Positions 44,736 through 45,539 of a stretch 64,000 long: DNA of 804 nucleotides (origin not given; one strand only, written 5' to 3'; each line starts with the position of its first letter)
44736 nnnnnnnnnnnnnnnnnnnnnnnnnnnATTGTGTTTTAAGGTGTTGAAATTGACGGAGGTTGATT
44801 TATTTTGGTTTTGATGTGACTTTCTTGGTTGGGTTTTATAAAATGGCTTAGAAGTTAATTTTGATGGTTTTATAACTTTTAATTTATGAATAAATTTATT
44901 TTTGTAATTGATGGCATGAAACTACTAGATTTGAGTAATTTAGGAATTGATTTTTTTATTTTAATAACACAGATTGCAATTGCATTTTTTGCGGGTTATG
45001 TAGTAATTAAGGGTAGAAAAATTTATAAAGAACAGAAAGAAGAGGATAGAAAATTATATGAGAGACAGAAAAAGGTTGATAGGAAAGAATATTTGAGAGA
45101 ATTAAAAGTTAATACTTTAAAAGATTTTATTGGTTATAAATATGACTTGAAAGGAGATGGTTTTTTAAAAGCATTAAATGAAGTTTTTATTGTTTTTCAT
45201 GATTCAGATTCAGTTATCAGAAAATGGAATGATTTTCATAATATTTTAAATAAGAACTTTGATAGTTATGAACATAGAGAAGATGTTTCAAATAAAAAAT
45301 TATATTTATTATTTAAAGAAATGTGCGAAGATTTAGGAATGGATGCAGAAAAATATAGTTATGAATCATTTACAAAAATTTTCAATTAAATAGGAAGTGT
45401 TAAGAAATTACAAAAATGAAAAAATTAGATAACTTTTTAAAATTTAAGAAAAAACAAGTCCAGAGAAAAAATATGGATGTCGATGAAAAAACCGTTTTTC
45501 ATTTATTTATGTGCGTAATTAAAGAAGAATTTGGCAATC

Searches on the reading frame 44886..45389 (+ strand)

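Call 9: search_protein_families(library=pfam, proteins=[window:44886-45389:+])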
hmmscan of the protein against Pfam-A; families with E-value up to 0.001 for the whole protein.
window:44886-45389:+ (167 aa): 1 family
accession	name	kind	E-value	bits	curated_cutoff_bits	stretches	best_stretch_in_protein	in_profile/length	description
PF20385.3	DUF6680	-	2e-06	28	23.2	1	63-157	25-121/170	Family of unknown function (DUF6680)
